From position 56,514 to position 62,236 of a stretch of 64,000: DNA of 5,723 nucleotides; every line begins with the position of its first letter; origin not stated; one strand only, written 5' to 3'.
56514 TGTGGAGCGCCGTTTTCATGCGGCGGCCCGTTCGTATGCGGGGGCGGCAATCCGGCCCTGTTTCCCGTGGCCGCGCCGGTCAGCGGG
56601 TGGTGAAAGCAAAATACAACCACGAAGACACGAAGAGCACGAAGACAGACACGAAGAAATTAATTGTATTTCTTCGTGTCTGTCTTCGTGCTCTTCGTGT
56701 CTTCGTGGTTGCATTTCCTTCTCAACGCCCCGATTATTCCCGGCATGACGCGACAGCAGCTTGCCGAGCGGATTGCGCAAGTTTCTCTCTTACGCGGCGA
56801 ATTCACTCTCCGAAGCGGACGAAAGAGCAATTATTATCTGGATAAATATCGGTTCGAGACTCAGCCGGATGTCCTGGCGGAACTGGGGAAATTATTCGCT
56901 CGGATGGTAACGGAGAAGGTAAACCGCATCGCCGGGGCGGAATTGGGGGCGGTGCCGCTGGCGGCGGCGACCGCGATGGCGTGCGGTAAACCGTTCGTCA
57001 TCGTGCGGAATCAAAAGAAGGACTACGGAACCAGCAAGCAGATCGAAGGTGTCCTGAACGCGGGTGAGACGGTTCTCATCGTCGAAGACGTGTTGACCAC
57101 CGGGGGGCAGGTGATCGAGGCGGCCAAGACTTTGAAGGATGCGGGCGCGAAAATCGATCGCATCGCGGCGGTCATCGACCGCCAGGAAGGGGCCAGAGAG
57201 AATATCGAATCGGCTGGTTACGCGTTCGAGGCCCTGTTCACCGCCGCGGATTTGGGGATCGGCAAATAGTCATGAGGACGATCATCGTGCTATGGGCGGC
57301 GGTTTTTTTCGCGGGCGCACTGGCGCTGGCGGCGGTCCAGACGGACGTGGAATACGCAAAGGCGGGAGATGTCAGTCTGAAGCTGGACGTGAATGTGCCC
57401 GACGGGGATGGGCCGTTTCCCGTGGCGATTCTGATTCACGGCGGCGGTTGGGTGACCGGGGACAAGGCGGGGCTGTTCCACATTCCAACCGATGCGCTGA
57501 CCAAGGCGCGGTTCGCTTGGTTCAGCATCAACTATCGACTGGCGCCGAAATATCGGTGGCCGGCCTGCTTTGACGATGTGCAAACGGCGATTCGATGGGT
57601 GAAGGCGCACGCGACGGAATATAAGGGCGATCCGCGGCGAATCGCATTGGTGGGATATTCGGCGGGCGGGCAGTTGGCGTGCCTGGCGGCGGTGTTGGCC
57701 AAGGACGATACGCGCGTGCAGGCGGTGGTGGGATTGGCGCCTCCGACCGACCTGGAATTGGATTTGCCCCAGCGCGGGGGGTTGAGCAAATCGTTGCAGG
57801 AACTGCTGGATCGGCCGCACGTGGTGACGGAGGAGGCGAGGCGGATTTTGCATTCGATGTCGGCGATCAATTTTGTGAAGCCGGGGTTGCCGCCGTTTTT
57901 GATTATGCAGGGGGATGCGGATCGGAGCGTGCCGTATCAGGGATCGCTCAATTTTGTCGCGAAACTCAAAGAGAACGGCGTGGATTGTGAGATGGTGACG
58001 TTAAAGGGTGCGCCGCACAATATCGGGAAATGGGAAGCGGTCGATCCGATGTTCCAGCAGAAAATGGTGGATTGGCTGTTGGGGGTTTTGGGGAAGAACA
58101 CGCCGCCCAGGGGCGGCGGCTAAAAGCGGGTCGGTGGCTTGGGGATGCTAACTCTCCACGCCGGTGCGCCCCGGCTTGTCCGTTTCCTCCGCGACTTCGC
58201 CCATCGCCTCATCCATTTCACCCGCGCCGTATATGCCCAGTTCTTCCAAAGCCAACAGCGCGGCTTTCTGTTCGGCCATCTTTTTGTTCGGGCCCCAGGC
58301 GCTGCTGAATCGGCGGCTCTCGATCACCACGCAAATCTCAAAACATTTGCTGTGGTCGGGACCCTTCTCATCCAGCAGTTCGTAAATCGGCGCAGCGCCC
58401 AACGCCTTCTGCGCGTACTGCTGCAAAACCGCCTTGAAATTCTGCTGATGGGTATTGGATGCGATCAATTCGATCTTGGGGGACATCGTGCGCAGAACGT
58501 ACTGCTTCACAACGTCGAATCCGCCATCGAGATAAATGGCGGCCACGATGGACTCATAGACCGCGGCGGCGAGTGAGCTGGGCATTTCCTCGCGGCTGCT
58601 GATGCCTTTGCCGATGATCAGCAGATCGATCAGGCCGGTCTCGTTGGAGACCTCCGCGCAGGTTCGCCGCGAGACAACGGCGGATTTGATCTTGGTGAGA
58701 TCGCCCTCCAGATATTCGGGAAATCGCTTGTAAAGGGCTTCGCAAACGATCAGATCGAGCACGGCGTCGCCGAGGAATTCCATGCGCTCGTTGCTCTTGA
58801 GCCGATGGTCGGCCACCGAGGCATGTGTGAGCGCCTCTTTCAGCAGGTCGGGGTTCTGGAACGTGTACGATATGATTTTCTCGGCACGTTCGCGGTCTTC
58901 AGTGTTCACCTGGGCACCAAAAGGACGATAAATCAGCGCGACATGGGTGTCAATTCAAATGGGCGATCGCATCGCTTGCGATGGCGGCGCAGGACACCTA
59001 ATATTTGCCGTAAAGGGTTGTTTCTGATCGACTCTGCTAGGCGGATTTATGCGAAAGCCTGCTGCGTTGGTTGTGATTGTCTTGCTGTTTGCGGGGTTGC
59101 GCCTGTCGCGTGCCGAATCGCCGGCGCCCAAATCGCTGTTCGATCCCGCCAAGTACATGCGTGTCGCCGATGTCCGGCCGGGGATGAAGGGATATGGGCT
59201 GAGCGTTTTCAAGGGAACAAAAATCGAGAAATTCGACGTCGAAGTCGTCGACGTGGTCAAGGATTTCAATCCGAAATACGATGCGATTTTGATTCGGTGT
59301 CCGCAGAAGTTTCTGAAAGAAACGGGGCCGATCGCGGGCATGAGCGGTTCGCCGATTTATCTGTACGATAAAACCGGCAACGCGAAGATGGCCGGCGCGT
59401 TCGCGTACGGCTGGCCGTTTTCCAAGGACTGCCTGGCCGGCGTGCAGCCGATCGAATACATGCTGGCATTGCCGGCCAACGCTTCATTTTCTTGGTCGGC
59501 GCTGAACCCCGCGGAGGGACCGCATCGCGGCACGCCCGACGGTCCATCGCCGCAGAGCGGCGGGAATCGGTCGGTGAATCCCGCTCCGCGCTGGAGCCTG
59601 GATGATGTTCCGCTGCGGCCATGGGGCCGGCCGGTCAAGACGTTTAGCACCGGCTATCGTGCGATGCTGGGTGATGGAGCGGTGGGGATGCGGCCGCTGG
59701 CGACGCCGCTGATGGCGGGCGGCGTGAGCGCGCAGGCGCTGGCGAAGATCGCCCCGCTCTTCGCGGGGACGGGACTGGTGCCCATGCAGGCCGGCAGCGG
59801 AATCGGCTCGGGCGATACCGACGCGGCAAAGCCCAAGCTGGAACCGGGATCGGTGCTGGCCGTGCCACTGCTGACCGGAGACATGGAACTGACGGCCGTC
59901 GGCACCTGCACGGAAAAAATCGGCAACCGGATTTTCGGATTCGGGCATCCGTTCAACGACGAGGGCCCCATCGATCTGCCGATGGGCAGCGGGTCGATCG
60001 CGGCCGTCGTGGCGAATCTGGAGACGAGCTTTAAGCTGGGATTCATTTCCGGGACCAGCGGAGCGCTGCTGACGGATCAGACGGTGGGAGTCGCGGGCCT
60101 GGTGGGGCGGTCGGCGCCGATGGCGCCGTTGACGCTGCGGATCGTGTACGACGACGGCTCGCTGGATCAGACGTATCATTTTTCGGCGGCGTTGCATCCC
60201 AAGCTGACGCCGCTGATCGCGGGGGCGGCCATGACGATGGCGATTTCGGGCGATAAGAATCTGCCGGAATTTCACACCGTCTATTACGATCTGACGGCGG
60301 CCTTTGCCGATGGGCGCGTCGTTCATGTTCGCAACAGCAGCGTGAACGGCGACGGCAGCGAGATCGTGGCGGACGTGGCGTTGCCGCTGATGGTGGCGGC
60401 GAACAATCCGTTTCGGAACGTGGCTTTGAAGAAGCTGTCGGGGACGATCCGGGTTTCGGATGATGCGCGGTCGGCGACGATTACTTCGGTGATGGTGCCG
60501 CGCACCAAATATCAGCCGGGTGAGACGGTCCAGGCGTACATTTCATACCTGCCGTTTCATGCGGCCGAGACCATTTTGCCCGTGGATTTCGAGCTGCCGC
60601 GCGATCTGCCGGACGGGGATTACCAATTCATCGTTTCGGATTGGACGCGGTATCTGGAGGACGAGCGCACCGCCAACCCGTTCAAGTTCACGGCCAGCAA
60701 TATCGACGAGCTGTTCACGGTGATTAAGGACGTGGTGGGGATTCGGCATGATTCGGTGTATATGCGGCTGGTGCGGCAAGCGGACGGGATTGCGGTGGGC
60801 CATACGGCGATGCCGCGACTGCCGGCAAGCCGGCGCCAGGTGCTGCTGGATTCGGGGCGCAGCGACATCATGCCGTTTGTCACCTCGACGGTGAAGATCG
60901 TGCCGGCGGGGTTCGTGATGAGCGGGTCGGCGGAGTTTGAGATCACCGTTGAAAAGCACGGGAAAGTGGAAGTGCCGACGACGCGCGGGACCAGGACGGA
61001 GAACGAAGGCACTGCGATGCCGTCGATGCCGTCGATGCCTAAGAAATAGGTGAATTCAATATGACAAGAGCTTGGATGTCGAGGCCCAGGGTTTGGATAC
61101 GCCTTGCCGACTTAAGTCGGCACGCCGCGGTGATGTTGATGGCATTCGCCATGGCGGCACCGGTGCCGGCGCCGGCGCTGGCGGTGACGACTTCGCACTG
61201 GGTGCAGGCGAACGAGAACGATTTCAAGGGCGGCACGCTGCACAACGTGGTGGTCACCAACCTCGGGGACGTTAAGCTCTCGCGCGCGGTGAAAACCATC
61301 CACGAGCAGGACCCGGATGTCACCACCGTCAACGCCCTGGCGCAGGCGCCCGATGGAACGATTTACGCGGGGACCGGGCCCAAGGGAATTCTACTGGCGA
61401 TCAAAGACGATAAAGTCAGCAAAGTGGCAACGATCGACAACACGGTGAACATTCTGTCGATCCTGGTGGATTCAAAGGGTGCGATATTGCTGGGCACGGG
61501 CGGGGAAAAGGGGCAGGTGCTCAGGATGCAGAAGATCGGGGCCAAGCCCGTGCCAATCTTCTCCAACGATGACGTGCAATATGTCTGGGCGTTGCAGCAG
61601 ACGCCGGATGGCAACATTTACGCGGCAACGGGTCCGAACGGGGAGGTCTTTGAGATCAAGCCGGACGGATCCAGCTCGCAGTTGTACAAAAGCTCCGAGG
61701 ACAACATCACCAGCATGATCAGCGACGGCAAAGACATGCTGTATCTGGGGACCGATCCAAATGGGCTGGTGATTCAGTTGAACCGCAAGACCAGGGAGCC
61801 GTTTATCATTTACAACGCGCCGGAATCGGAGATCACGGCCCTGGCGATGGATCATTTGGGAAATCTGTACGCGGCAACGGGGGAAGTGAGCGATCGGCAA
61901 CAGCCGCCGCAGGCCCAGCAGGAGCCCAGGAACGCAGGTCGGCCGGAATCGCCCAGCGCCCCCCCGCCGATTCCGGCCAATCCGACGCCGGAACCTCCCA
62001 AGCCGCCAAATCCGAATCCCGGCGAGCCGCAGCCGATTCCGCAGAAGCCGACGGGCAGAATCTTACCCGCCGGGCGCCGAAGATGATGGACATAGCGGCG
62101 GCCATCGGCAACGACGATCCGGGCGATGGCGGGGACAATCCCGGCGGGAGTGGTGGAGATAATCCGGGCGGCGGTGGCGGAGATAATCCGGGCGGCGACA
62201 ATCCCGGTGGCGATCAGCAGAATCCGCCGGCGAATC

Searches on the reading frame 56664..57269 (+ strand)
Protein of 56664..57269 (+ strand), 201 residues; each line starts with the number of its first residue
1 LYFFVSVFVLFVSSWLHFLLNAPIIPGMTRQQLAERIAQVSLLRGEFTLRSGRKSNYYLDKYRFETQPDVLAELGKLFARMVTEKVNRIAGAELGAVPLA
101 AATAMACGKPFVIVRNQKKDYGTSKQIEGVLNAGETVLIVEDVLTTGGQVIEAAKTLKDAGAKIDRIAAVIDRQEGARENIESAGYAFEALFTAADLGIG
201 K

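Call 7: search_protein_families(library=pfam, proteins=[window:56664-57269:+], max_evalue=0.001)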
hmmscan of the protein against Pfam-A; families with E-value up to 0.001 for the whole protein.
window:56664-57269:+ (201 aa): 2 families
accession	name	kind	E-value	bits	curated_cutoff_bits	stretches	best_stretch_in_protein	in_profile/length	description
PF00156.33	Pribosyltran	-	1.4e-12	47.6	26.3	1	67-180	8-133/158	Phosphoribosyl transferase domain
PF14681.12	UPRTase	-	0.00015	21.7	27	1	133-176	119-164/206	Uracil phosphoribosyltransferase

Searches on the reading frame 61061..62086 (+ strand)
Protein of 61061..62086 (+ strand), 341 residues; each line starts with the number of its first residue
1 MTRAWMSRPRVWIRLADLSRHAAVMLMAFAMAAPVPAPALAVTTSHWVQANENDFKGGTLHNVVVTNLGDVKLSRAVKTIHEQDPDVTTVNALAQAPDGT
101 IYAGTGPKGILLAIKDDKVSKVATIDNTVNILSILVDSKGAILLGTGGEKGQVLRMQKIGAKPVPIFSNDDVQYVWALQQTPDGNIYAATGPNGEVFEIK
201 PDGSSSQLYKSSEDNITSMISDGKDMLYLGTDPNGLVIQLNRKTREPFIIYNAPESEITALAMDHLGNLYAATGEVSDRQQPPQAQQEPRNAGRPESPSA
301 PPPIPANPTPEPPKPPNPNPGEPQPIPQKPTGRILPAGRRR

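Call 49: search_protein_families(library=pfam, proteins=[window:61061-62086:+], max_evalue=0.001)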
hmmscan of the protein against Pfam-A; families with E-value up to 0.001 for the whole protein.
window:61061-62086:+ (341 aa): 2 families
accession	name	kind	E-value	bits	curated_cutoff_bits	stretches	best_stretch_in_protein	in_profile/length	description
PF07494.17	Reg_prop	-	1.4e-13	49.7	20.4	0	173-190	5-22/24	Two component regulator propeller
PF23409.1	Beta-prop_EML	-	0.00071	19.6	88.2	0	131-236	159-264/267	Echinoderm microtubule-associated protein first beta-propeller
